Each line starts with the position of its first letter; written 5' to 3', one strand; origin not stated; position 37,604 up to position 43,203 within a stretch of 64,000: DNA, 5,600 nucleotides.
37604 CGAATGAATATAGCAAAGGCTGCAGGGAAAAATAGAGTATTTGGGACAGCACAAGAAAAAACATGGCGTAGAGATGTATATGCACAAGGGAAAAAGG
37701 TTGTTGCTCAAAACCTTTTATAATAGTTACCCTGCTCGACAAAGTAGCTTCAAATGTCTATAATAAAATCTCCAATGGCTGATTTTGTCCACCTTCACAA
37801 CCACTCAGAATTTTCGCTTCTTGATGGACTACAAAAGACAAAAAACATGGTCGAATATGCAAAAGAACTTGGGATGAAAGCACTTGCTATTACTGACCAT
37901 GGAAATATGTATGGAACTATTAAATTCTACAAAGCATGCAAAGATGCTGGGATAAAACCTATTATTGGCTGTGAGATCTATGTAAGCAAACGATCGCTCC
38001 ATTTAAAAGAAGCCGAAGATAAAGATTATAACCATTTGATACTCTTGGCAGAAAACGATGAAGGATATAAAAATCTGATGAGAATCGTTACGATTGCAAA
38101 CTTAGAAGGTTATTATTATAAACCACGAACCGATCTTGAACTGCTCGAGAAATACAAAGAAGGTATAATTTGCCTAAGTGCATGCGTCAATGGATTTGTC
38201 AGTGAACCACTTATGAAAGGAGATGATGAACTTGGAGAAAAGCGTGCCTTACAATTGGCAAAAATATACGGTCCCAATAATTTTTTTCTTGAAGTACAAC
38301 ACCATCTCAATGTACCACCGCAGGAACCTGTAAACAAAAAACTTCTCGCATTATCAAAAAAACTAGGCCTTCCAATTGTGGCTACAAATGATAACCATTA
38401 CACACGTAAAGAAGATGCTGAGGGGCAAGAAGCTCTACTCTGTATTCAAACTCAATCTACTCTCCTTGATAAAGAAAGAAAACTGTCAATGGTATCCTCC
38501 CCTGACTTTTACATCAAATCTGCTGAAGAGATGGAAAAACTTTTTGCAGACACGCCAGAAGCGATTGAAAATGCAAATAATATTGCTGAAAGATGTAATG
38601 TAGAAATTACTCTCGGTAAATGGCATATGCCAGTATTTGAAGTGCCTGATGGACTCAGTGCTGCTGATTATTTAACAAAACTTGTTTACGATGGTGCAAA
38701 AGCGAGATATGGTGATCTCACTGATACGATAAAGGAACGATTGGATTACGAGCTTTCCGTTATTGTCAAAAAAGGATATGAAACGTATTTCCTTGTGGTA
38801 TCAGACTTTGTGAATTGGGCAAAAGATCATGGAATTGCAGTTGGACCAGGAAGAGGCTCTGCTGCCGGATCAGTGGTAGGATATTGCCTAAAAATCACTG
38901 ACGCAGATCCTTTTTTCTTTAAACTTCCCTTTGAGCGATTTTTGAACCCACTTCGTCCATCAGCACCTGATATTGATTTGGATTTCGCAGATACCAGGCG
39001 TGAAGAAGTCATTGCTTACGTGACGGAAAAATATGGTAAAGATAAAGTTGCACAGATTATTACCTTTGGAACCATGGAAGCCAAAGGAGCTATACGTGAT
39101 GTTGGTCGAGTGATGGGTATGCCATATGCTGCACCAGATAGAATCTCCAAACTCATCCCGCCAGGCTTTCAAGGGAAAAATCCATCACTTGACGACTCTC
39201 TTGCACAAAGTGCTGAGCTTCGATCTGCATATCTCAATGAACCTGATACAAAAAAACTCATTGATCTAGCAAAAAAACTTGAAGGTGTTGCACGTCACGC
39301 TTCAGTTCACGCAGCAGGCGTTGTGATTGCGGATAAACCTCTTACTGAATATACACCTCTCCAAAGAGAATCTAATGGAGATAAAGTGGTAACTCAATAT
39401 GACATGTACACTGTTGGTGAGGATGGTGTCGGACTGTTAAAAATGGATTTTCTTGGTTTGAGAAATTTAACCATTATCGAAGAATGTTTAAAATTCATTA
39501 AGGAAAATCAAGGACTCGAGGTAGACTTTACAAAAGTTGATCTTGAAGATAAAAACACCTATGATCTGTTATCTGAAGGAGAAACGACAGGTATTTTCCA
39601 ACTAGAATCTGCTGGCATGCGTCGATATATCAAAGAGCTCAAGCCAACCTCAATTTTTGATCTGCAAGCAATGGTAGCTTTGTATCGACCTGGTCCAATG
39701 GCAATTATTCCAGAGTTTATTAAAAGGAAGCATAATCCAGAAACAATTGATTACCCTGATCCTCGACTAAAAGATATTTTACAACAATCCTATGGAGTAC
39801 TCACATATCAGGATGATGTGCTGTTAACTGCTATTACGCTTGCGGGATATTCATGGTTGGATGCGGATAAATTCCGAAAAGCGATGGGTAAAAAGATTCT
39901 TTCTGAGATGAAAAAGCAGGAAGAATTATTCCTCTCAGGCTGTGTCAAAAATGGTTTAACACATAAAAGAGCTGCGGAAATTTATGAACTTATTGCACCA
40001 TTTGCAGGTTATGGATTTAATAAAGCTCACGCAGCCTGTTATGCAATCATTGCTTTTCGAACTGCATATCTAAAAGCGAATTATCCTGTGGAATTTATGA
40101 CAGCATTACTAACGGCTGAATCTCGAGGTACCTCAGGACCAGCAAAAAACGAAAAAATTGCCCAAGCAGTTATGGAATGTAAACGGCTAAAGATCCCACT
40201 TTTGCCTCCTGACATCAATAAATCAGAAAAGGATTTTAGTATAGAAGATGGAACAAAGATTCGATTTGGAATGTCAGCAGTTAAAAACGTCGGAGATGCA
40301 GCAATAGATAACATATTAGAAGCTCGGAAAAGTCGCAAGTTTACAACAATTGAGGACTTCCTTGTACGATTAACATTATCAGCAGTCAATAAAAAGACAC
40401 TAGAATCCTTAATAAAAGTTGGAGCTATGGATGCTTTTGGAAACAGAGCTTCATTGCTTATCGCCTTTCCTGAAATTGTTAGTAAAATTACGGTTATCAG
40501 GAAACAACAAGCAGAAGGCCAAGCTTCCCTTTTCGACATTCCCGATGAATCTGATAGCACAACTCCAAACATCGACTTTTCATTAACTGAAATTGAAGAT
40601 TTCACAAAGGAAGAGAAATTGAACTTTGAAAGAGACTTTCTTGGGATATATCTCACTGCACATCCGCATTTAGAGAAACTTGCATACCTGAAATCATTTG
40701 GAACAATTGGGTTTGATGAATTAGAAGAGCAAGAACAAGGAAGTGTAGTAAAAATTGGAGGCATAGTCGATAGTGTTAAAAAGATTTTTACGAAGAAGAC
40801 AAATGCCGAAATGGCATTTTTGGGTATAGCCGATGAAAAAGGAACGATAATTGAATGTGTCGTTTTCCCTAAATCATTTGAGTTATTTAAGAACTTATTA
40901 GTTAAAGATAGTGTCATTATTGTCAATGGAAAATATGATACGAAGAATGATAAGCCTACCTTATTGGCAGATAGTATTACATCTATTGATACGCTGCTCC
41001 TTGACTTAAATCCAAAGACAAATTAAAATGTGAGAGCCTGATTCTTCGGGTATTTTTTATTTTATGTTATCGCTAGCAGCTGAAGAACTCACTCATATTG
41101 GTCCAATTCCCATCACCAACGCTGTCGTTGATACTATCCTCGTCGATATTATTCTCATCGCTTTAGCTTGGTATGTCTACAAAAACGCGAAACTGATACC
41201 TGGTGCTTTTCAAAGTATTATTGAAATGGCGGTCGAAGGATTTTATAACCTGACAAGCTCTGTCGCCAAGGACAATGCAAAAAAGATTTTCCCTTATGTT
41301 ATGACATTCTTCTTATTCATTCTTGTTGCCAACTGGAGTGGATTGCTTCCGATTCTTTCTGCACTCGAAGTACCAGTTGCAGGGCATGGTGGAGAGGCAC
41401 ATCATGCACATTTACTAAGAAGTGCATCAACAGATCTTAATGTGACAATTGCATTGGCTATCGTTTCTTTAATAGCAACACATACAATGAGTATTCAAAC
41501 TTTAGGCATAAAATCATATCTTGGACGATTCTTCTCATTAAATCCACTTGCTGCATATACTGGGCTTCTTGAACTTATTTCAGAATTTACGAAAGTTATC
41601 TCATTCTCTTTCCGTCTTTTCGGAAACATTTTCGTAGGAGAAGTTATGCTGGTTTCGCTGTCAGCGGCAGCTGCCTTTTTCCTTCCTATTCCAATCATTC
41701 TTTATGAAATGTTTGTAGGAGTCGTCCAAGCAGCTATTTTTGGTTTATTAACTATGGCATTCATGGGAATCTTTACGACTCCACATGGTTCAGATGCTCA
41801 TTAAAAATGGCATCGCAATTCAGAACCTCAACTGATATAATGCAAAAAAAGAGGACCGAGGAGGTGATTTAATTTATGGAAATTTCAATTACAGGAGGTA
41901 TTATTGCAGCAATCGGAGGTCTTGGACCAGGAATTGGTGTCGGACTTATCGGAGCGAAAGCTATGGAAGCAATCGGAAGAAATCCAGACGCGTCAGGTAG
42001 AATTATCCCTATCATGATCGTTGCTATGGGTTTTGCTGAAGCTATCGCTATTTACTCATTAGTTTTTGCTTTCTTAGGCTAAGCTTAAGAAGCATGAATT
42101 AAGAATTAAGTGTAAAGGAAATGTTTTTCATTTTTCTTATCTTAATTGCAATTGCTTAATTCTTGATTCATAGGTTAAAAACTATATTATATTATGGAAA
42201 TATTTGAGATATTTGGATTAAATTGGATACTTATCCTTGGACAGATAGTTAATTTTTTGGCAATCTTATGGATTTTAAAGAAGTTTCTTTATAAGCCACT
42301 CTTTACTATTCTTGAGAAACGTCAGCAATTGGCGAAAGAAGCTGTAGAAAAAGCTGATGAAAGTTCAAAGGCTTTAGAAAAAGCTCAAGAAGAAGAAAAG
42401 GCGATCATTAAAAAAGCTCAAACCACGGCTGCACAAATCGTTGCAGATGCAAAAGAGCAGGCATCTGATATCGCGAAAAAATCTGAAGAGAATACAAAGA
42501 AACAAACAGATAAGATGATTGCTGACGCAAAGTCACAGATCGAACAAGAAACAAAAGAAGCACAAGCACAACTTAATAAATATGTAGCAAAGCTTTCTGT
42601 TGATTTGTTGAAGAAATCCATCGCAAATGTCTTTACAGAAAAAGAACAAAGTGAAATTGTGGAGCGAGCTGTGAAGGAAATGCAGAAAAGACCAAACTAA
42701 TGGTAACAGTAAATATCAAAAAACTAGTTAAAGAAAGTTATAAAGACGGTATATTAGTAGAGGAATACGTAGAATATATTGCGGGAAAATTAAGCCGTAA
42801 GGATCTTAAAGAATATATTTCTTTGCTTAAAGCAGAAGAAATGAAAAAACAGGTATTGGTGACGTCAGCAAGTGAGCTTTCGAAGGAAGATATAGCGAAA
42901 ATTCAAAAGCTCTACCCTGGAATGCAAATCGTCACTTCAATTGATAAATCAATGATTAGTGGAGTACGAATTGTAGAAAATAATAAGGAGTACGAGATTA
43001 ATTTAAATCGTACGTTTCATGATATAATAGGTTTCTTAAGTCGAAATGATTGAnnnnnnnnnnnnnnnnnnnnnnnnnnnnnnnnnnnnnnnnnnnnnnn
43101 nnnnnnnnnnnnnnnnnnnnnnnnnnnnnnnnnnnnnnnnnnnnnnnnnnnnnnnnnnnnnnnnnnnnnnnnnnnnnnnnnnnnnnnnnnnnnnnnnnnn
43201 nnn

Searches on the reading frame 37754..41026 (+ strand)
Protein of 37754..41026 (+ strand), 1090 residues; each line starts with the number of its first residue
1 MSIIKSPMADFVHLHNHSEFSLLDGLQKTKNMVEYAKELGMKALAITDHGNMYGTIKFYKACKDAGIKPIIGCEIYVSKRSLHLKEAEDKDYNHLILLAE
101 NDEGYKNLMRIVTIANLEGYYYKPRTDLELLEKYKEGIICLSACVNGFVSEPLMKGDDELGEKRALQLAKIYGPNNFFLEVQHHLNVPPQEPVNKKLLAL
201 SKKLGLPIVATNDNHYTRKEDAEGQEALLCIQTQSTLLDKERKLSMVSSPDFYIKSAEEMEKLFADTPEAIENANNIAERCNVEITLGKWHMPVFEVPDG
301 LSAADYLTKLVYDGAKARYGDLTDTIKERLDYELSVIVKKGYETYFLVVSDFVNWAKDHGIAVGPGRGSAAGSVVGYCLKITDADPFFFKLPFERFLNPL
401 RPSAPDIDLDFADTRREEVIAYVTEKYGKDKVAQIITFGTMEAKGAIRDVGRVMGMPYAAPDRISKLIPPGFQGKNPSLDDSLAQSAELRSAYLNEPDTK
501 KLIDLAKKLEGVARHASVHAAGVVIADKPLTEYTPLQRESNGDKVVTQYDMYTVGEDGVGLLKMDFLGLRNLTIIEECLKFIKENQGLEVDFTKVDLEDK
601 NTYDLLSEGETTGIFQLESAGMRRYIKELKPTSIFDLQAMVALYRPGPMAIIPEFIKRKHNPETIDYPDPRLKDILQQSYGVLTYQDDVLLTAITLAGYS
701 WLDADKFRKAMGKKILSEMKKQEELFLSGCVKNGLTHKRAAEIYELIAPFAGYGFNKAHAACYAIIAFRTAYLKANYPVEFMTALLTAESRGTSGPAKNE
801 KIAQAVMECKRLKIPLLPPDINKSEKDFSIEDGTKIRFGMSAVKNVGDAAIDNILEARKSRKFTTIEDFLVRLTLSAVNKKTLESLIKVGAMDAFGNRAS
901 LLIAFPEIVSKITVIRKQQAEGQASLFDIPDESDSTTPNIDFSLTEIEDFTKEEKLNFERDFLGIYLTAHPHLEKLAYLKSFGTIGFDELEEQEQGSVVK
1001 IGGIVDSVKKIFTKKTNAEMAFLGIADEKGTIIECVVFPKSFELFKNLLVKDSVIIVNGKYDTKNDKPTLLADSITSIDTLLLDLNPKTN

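Call 10: search_protein_families(library=pfam, proteins=[window:37754-41026:+], max_evalue=0.001)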
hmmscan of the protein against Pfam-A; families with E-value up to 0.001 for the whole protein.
window:37754-41026:+ (1090 aa): 6 families
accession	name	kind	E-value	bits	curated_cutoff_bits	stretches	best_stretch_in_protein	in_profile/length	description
PF07733.18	DNA_pol3_alpha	-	4.6e-98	328.4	23.9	1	305-568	1-260/260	Bacterial DNA polymerase III alpha NTPase domain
PF02811.25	PHP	-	2.8e-58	197.3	26.4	1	13-184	1-164/164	PHP domain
PF17657.6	DNA_pol3_finger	-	1.2e-54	184.6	22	1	571-734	1-166/166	Bacterial DNA polymerase III alpha subunit finger domain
PF14579.12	HHH_6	-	6.3e-29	100.5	25.6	1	814-900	2-89/90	Helix-hairpin-helix motif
PF01336.31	tRNA_anti-codon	-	2.6e-08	34.1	27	1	999-1077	1-74/75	OB-fold nucleic acid binding domain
PF04919.18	DUF655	-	0.00011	22.7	22.2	0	841-880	119-159/181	Protein of unknown function (DUF655)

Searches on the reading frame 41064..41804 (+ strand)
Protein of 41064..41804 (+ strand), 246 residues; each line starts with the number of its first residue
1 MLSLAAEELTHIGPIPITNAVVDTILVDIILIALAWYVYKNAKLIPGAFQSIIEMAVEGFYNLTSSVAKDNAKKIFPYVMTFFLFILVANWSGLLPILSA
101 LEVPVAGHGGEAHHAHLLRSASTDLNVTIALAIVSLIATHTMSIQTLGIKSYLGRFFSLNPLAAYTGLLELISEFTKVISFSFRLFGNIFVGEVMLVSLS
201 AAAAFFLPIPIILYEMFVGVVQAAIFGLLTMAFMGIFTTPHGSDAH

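Call 10: search_protein_families(library=pfam, proteins=[window:41064-41804:+], max_evalue=0.001)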
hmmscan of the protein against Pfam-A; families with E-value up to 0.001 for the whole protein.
window:41064-41804:+ (246 aa): 1 family
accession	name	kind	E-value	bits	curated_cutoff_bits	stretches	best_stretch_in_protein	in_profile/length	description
PF00119.25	ATP-synt_A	-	6.1e-39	134.6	33.9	1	24-234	4-216/217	ATP synthase A chain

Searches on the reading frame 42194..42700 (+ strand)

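Call 10: search_protein_families(library=pfam, proteins=[window:42194-42700:+], max_evalue=0.001)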
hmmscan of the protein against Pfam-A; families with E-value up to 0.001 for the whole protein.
window:42194-42700:+ (168 aa): 1 family
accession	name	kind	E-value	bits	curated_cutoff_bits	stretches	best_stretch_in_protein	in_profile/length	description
PF00430.23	ATP-synt_B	-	2.7e-22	79.7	28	1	14-143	2-131/132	ATP synthase B/B' CF(0)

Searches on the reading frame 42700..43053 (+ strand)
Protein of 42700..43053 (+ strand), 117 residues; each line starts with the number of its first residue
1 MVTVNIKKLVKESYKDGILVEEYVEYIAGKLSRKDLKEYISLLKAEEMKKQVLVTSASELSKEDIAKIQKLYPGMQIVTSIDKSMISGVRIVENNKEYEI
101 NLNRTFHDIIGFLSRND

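Call 10: search_protein_families(library=pfam, proteins=[window:42700-43053:+], max_evalue=0.001)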
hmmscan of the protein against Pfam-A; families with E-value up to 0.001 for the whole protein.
window:42700-43053:+ (117 aa): 1 family
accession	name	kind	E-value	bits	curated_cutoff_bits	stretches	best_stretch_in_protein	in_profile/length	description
PF00213.23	OSCP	-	0.00011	22.8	22.3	1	36-99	89-158/172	ATP synthase delta (OSCP) subunit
